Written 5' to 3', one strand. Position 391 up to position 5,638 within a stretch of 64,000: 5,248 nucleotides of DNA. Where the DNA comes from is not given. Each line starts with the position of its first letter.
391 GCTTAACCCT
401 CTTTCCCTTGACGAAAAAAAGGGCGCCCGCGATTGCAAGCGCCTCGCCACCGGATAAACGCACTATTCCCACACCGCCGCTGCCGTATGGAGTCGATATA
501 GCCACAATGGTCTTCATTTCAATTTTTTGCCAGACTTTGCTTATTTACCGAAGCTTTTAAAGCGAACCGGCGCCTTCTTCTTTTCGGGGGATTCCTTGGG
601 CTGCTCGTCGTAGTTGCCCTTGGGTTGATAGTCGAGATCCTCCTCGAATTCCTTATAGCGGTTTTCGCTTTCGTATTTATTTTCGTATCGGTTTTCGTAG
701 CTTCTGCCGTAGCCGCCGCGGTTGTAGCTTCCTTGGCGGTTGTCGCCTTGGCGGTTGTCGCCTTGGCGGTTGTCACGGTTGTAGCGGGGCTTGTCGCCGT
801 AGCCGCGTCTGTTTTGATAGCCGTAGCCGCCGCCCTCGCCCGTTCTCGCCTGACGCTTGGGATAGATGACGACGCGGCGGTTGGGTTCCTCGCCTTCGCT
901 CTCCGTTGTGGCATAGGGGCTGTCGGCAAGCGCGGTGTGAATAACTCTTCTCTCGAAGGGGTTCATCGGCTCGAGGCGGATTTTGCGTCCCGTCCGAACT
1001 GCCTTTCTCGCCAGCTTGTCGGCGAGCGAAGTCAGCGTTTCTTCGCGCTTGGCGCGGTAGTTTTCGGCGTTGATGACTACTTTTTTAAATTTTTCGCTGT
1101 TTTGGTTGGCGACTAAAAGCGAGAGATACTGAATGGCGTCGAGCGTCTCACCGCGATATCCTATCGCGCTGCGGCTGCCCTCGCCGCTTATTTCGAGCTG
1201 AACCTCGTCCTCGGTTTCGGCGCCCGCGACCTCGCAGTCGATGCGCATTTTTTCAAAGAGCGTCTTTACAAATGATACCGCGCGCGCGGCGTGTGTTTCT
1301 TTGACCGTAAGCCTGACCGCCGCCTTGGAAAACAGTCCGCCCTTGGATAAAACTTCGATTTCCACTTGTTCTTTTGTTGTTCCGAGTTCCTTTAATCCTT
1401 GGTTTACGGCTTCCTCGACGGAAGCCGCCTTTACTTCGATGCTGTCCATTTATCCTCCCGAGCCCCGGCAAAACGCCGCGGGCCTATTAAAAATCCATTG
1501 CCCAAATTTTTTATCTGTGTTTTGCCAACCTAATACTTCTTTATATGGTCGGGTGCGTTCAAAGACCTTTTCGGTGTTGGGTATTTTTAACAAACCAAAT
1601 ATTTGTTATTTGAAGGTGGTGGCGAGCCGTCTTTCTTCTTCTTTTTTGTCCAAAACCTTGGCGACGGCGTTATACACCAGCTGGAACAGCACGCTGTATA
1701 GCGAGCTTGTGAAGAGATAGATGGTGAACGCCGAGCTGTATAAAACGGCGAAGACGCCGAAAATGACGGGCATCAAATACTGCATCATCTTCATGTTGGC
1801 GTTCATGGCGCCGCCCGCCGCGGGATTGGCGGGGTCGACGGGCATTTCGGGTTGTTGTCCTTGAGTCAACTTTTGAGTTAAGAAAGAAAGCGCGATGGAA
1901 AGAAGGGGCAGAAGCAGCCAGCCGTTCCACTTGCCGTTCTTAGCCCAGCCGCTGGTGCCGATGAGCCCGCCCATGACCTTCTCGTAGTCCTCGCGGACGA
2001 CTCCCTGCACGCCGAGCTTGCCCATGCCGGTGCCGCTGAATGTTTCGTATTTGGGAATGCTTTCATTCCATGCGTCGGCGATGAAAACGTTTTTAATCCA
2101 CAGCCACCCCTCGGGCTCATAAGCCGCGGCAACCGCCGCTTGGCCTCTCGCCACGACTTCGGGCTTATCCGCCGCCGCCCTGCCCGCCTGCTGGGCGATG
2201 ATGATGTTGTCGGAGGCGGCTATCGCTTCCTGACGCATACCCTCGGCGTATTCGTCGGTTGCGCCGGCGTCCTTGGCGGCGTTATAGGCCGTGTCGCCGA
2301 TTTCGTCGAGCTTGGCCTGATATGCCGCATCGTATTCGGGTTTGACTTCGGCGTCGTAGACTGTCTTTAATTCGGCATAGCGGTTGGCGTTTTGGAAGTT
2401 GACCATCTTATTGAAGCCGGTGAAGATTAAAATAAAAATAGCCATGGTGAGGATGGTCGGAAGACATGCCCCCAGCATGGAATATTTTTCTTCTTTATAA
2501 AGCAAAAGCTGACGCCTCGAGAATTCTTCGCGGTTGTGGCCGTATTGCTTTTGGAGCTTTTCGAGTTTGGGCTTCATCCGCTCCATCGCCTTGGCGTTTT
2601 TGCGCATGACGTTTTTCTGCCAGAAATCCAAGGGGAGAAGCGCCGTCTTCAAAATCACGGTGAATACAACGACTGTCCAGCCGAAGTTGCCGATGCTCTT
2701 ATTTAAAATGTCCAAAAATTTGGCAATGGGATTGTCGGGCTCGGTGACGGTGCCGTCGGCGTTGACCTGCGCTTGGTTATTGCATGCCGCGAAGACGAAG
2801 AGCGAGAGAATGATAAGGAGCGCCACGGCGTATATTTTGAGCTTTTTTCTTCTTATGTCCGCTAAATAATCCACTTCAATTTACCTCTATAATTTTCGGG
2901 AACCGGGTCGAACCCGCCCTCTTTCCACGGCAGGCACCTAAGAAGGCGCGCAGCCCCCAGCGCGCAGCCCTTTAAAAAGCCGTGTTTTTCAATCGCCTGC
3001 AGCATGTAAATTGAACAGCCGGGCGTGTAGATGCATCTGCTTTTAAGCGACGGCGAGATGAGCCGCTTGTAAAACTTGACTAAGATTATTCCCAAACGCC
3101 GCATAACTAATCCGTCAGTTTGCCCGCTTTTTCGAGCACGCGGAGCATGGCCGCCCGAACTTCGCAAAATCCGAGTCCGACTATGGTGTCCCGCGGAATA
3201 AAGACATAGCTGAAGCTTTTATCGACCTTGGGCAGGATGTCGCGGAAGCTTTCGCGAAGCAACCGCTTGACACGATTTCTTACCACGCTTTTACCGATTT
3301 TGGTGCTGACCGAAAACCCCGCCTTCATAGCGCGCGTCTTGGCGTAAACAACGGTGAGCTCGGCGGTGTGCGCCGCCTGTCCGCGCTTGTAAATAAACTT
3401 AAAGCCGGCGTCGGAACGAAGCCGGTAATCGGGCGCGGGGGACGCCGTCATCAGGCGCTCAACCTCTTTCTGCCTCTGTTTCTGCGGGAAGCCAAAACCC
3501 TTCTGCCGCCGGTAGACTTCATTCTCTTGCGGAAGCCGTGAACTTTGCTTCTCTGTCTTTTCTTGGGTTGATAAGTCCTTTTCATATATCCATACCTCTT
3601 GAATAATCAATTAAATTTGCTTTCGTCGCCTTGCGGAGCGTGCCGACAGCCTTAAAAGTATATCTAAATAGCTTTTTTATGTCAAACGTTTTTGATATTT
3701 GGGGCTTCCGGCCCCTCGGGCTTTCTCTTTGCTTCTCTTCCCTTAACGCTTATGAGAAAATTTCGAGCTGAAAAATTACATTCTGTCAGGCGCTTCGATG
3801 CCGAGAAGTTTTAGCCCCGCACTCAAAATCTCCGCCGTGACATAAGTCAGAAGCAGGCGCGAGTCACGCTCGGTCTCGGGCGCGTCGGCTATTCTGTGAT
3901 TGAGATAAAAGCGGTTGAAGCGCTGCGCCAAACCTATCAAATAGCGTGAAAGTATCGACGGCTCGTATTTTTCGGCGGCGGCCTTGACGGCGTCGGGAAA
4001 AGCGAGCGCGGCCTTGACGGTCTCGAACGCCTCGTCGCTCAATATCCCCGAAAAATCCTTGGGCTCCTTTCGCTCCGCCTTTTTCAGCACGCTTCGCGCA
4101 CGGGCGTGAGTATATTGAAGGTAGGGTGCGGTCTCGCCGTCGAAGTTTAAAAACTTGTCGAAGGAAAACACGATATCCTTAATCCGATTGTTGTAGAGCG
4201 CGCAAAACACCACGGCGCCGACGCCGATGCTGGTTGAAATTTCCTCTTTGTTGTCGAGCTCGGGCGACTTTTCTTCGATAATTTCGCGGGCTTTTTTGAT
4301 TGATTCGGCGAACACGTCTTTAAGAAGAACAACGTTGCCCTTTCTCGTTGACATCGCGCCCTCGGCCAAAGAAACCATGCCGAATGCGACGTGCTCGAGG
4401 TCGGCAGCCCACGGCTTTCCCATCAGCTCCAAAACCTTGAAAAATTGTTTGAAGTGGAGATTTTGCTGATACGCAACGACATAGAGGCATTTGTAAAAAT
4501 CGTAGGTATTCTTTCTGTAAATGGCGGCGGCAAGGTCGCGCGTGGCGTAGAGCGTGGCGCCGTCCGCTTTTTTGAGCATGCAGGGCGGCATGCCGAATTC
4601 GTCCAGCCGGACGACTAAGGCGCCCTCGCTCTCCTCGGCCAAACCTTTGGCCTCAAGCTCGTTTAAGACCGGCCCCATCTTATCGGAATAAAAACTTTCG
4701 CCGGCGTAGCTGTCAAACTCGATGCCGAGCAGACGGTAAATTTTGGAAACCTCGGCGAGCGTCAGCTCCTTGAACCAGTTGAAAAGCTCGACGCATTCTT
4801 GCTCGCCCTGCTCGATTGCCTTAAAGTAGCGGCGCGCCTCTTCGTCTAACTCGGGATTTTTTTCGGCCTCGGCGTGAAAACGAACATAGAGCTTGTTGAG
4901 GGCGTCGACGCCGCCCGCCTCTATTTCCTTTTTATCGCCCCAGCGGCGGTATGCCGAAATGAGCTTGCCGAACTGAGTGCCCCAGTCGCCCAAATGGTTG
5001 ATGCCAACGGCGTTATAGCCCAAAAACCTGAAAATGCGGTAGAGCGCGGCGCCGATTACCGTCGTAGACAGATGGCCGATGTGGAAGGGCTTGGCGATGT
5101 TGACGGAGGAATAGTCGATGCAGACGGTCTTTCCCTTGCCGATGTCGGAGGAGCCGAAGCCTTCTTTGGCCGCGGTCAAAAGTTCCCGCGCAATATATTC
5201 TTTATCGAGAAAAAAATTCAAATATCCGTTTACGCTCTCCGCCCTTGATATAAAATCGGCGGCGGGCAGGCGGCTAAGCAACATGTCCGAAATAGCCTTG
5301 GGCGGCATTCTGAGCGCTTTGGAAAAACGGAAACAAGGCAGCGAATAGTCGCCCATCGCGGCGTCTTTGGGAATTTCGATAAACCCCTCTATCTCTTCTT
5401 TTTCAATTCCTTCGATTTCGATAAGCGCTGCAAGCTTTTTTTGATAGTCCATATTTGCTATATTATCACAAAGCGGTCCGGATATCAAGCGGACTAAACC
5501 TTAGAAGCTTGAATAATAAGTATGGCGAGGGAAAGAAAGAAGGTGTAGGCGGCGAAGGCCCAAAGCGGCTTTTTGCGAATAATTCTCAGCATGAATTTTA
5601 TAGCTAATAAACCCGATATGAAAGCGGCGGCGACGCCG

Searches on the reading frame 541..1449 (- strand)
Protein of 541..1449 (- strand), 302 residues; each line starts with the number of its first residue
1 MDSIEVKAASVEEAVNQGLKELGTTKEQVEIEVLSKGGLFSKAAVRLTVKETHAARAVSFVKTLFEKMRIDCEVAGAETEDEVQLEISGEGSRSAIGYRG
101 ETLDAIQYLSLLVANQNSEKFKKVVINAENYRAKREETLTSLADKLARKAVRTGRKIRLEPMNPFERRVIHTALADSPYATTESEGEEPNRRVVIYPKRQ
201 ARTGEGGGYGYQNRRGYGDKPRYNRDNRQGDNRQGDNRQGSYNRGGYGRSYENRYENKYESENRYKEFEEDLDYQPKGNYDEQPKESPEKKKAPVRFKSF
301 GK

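Call 26: search_protein_families(library=pfam, proteins=[window:541-1449:-])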
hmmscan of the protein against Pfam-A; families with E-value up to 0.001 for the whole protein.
window:541-1449:- (302 aa): 3 families
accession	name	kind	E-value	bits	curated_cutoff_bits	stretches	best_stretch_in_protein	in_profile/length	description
PF01424.28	R3H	-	1.3e-22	80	26.8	1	137-197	1-60/60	R3H domain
PF14804.11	Jag_N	-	2.2e-09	38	25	1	7-40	2-37/50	Jag N-terminus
PF13083.13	KH_KhpA-B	-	2.3e-09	37.5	32.1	1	60-122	7-70/73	KhpA/KhpB, KH domain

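Call 63: find_encoding_contigs(protein=window:541-1449:-, flank=10000, max_places=3)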
Protein window:541-1449:- (302 aa): 11 contigs read that carry it; 3 places shown.
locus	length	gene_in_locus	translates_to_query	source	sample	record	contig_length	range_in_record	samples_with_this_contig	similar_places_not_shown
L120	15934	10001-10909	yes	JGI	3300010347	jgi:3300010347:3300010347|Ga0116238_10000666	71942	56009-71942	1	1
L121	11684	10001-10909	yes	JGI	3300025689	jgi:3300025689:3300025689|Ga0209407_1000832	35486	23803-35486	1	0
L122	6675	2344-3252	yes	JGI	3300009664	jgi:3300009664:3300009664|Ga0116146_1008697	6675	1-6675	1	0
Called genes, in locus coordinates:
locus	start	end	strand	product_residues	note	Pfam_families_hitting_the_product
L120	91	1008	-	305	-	PF13353:Fer4_12, PF04055:Radical_SAM, PF13237:Fer4_10 (faint), PF14697:Fer4_21 (faint), PF12837:Fer4_6 (faint), PF12838:Fer4_7, PF13187:Fer4_9 (weak), PF00037:Fer4 (weak), +1 more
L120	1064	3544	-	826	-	PF02901:PFL-like, PF01228:Gly_radical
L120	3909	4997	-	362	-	PF01926:MMR_HSR1, PF02421:FeoB_N, PF06071:YchF-GTPase_C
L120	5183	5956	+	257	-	PF02673:BacA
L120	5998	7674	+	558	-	PF03485:Arg_tRNA_synt_N, PF00750:tRNA-synt_1d, PF05746:DALR_1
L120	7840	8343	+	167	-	PF00825:Ribonuclease_P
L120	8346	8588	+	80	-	PF01809:YidD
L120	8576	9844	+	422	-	PF02096:60KD_IMP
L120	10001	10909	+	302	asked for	PF14804:Jag_N, PF13083:KH_KhpA-B, PF01424:R3H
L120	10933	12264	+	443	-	PF10396:TrmE_N, PF12631:MnmE_helical, PF01926:MMR_HSR1, PF02421:FeoB_N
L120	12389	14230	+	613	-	PF01134:GIDA, PF07992:Pyr_redox_2 (weak), PF21680:GIDA_C_1st (weak), PF13932:SAM_GIDA_C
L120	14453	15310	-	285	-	PF02674:Colicin_V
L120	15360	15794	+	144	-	PF06866:DUF1256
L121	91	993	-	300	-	PF13353:Fer4_12, PF04055:Radical_SAM, PF13237:Fer4_10 (faint), PF14697:Fer4_21 (faint), PF12837:Fer4_6 (faint), PF12838:Fer4_7, PF13187:Fer4_9 (weak), PF00037:Fer4 (weak), +1 more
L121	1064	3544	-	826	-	PF02901:PFL-like, PF01228:Gly_radical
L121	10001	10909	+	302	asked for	PF14804:Jag_N, PF13083:KH_KhpA-B, PF01424:R3H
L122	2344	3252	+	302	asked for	PF14804:Jag_N, PF13083:KH_KhpA-B, PF01424:R3H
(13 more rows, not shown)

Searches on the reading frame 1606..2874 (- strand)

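Call 26: search_protein_families(library=pfam, proteins=[window:1606-2874:-])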
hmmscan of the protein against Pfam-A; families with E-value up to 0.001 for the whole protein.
window:1606-2874:- (422 aa): 2 families
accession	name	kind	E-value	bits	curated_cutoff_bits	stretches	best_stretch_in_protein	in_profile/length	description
PF02096.25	60KD_IMP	-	2e-32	112.9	35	1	64-402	1-162/163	60Kd inner membrane protein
PF01956.21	EMC3_TMCO1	-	0.00039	20.7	27.1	1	72-159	22-113/169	Integral membrane protein EMC3/TMCO1-like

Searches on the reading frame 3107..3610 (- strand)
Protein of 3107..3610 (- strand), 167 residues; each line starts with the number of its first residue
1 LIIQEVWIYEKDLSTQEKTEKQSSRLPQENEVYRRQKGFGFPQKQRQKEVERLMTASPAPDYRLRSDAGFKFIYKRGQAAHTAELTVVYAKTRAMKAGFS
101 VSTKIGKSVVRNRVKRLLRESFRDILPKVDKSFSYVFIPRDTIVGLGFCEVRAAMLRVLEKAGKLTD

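Call 26: search_protein_families(library=pfam, proteins=[window:3107-3610:-])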
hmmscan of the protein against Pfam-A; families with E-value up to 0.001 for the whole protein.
window:3107-3610:- (167 aa): 1 family
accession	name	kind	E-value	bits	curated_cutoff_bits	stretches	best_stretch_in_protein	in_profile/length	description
PF00825.24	Ribonuclease_P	-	9.8e-24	83.9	22.3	1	61-162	4-108/109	Ribonuclease P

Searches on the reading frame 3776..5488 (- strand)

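Call 26: search_protein_families(library=pfam, proteins=[window:3776-5488:-])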
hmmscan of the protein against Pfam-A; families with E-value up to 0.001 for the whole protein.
window:3776-5488:- (570 aa): 3 families
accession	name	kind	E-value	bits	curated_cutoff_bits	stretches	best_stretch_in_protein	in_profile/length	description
PF00750.26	tRNA-synt_1d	-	6.3e-90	302.1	23.3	1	114-443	14-349/349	tRNA synthetases class I (R), catalytic domain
PF05746.21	DALR_1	-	7.3e-31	107.1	22.3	1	457-570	1-117/117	DALR anticodon binding domain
PF03485.21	Arg_tRNA_synt_N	-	3e-14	53.8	21.5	1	20-94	9-85/85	Arginyl tRNA synthetase N terminal domain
